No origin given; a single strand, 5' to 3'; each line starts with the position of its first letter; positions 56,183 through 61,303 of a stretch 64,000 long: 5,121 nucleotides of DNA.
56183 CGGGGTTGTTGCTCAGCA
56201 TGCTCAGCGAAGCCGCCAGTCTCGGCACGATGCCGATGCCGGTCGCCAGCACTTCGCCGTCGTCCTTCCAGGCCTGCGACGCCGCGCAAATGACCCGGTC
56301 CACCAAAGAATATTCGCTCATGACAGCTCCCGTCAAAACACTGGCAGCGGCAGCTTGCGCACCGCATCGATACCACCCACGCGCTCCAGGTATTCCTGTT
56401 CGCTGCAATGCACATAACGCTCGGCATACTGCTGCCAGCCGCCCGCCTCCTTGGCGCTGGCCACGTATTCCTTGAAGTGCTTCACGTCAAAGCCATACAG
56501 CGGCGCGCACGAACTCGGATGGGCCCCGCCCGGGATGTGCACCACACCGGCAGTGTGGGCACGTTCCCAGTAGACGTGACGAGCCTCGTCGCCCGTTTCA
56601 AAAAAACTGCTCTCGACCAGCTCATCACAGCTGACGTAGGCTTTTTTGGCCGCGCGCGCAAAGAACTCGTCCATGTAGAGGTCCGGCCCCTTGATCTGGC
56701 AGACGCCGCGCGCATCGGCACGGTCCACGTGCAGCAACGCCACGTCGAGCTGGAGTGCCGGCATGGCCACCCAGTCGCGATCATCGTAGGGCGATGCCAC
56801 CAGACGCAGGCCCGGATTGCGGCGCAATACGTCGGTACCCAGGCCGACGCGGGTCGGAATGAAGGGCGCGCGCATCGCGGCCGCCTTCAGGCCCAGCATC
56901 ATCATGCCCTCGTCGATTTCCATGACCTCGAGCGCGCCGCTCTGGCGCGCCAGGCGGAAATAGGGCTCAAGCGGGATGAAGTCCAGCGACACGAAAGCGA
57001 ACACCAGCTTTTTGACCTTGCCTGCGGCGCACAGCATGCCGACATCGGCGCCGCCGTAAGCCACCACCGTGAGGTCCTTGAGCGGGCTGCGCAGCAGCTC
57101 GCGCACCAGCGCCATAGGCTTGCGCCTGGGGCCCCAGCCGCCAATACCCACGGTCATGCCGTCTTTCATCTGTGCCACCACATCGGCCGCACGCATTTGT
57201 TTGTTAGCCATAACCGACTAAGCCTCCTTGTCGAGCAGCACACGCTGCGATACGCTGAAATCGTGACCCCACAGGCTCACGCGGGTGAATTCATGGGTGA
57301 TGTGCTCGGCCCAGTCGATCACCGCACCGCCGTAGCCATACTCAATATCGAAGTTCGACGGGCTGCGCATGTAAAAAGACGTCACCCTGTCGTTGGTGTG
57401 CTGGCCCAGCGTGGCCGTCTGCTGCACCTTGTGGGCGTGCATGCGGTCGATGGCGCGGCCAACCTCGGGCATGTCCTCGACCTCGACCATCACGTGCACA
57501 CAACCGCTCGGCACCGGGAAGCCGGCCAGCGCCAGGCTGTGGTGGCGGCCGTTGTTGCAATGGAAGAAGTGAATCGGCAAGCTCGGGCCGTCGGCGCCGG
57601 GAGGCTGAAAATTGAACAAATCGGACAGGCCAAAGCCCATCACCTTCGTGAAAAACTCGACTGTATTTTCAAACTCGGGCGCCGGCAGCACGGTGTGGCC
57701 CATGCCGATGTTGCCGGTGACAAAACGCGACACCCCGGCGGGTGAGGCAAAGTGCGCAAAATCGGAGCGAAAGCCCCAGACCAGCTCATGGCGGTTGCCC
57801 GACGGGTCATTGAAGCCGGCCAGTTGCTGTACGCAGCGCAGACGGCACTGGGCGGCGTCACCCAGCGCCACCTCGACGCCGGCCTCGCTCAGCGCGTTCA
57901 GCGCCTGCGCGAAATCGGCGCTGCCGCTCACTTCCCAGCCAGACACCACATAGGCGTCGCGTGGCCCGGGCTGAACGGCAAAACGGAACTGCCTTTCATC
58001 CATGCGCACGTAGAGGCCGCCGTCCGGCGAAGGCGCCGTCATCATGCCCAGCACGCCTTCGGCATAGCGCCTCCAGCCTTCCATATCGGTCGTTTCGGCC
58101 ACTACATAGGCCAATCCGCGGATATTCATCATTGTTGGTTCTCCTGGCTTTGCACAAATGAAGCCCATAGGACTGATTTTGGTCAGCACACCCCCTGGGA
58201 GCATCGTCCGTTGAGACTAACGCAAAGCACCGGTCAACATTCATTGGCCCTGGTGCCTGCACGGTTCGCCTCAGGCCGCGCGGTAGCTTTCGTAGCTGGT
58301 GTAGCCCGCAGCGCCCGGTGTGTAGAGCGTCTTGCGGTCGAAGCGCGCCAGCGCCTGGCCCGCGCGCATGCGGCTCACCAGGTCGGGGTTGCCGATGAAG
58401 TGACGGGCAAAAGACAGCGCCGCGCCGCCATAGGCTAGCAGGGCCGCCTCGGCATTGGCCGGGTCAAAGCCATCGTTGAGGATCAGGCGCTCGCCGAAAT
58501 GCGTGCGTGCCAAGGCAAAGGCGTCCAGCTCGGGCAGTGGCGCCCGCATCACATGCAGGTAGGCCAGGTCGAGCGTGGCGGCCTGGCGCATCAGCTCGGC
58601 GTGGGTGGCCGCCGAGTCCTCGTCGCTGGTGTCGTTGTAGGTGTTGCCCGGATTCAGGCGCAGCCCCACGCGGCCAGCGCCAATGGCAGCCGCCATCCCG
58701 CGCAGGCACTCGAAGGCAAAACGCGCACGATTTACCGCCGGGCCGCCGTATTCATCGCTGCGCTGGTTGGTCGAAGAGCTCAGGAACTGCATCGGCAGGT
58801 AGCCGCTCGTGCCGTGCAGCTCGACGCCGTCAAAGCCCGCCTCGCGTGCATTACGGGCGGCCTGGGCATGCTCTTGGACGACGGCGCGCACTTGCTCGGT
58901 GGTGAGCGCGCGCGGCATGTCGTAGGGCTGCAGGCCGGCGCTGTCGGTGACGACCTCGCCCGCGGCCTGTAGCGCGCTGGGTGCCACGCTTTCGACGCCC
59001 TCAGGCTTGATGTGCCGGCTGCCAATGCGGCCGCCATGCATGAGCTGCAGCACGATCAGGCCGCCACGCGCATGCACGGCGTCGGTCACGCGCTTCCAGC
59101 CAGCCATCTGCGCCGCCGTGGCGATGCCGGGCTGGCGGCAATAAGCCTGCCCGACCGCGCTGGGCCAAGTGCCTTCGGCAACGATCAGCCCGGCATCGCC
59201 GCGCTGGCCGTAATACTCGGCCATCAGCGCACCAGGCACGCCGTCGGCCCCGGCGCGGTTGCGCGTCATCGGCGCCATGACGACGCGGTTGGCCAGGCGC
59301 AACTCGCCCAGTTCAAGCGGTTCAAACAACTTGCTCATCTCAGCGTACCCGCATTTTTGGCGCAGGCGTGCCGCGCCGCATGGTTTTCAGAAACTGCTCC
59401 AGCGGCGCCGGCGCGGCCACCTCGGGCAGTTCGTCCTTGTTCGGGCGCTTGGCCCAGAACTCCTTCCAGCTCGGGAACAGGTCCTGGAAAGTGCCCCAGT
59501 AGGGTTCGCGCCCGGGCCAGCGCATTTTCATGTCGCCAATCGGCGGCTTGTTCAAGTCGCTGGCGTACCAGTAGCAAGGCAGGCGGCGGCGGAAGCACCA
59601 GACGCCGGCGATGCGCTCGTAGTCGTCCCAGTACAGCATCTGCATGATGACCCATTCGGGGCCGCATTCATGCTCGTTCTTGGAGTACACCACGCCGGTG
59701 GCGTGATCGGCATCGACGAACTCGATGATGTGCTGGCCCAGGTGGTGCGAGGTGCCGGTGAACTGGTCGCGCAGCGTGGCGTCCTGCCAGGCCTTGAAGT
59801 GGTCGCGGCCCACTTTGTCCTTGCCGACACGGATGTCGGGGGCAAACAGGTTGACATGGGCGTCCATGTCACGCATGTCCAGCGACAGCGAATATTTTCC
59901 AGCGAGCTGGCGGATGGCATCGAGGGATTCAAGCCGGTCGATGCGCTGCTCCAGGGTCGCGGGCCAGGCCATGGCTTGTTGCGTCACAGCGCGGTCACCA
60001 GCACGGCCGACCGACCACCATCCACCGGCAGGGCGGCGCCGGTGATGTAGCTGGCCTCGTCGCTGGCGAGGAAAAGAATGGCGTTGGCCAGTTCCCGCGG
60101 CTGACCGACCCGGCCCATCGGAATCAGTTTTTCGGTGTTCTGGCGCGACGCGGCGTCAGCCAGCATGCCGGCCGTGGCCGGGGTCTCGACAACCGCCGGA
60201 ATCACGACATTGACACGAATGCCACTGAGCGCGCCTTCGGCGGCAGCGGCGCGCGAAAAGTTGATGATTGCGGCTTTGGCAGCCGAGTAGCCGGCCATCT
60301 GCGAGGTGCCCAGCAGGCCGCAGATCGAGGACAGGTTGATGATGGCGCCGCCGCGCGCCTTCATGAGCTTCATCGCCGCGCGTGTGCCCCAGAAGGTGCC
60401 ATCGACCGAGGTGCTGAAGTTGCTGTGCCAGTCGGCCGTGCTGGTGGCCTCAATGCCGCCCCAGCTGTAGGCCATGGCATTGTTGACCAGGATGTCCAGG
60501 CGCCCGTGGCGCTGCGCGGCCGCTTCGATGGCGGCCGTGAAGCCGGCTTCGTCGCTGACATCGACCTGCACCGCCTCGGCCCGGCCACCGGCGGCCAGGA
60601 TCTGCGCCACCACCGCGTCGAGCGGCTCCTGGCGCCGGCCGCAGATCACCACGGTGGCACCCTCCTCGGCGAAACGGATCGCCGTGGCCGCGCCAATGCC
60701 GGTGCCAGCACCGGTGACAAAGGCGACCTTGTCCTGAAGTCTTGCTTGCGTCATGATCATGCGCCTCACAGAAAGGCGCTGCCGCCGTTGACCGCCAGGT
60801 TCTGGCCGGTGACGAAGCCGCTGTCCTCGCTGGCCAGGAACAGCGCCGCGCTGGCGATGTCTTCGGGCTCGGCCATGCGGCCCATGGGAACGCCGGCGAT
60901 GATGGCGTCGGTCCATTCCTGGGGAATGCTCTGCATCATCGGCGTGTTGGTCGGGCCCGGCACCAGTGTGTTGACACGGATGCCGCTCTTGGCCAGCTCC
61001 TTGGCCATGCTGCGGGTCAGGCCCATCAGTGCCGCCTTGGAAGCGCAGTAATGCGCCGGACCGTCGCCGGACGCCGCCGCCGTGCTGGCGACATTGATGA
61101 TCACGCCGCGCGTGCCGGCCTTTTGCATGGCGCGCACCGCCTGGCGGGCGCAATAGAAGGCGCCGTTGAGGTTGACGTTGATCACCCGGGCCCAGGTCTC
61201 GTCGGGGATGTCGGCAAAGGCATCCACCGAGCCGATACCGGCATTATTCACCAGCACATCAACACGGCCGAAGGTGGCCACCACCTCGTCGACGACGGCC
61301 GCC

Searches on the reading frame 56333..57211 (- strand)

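Call 11: search_protein_families(library=ncbifam, max_evalue=1e-25, proteins=[window:56333-57211:-])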
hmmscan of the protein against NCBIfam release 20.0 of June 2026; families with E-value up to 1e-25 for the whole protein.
window:56333-57211:- (292 aa): 0 families

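Call 13: search_protein_families(library=pfam, max_evalue=0.001, proteins=[window:56333-57211:-])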
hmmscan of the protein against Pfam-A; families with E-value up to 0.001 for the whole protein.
window:56333-57211:- (292 aa): 1 family
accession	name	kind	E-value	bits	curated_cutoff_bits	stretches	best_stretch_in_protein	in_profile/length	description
PF01144.29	CoA_trans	-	1.7e-26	93.4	23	1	6-200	2-195/217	Coenzyme A transferase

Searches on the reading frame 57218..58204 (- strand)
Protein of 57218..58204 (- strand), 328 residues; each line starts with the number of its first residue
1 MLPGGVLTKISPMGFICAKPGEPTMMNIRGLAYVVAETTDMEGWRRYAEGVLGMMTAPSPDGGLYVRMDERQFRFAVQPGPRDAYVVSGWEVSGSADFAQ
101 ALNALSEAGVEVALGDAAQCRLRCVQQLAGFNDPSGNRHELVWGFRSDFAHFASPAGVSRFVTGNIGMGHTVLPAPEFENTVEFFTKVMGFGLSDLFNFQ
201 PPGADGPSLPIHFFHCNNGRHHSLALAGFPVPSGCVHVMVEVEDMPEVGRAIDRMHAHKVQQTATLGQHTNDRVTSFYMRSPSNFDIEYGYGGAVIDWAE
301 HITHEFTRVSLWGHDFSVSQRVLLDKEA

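Call 11: search_protein_families(library=ncbifam, max_evalue=1e-25, proteins=[window:57218-58204:-])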
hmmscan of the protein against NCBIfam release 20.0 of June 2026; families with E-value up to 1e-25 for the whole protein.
window:57218-58204:- (328 aa): 2 families
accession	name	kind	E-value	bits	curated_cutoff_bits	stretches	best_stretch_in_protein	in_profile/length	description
TIGR03213.1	23dbph12diox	equivalog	7.2e-83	278.3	366.45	1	28-315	1-286/287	biphenyl-2,3-diol 1,2-dioxygenase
NF045631.1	exdiol_diox_HsaC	equivalog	7.9e-83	278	450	1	28-319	1-295/296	iron-dependent extradiol dioxygenase HsaC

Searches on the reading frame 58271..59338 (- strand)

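Call 12: search_protein_families(library=ncbifam, max_evalue=1e-10, proteins=[window:58271-59338:-])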
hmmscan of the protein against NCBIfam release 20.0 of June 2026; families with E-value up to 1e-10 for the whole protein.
window:58271-59338:- (355 aa): 8 families
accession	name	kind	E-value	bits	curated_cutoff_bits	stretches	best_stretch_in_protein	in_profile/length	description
NF007899.0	PRK10605.1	subfamily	1.3e-82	278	403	1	2-350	4-363/365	N-ethylmaleimide reductase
TIGR03997.1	mycofact_OYE_2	equivalog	1.2e-41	142.9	793.15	1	3-258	1-246/645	mycofactocin system FadH/OYE family oxidoreductase 2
NF006101.0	PRK08255.1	equivalog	1.7e-41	142.2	1078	1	3-254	398-651/768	bifunctional salicylyl-CoA 5-hydroxylase/oxidoreductase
NF010047.0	PRK13523.1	equivalog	2.1e-34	119.1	431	1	2-216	3-205/339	NADPH dehydrogenase NamA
NF041087.1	bile_acid_BaiCD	equivalog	2e-33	115.4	825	1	2-220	2-207/642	bile acid Fe-S flavoenzyme BaiCD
NF045592.1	bili_reduct_N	equivalog_domain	2.7e-23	82.7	425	1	3-217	1-202/363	bilirubin reductase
NF045599.1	bili_reduct_long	exception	2e-22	79.2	750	1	4-221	1-206/641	bilirubin reductase, long form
TIGR03996.1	mycofact_OYE_1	hypoth_equivalog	1.4e-18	66.8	627.9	1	5-229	3-212/633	mycofactocin system FadH/OYE family oxidoreductase 1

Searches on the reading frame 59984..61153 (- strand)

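Call 12: search_protein_families(library=ncbifam, max_evalue=1e-10, proteins=[window:59984-61153:-])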
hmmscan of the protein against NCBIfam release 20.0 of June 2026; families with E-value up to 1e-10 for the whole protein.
window:59984-61153:- (389 aa): 209 families (the best 25 are shown)
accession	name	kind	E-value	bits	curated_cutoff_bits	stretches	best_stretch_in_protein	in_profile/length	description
NF052558.1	MBtsdlDhBudC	equivalog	1.4e-72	244.3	270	1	140-383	2-243/250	meso-2,3-butanediol dehydrogenase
NF005559.1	PRK07231.1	subfamily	8.4e-67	225.3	215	1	138-382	1-248/249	glucose 1-dehydrogenase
NF004791.0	PRK06138.1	equivalog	7.1e-64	215.5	312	1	138-383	2-251/252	SDR family oxidoreductase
NF005681.0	PRK07478.1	subfamily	5.5e-62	209.4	267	1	137-383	2-251/254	SDR family oxidoreductase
NF004198.0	PRK05653.1-3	equivalog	3.2e-60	203.7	296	1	138-381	4-246/248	3-oxoacyl-ACP reductase FabG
NF004818.0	PRK06172.1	equivalog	5e-60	202.9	336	1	137-383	3-252/253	SDR family oxidoreductase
TIGR01830.1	3oxo_ACP_reduc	equivalog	3.1e-58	197.3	297.75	1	144-380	1-237/239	3-oxoacyl-[acyl-carrier-protein] reductase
NF052562.1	RADHDNL4305835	equivalog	3.3e-58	197.1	400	1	137-383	3-251/252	NADP-dependent (R)-specific alcohol dehydrogenase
NF005067.0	PRK06484.1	equivalog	1.6e-57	195.2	713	1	137-383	270-513/524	short chain dehydrogenase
NF009466.0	PRK12826.1-2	subfamily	1.6e-57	194.8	222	1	140-382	2-245/248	3-oxoacyl-ACP reductase FabG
NF005446.0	PRK07035.1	equivalog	3e-57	193.8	373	1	135-381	5-253/255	SDR family oxidoreductase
NF009468.0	PRK12826.1-4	equivalog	4.2e-57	193.8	318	1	137-381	3-247/256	SDR family oxidoreductase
NF006493.1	PRK08936.1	subfamily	9.9e-56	188.9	420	1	138-381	4-250/261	glucose-1-dehydrogenase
NF006366.0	PRK08589.1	equivalog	1.2e-55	188.7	386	1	137-383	2-254/272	SDR family oxidoreductase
NF053701.1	CsHdxCHCADhChcB2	equivalog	2.6e-55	187.6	350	1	139-383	1-244/245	cis-4-hydroxycyclohexanecarboxylate dehydrogenase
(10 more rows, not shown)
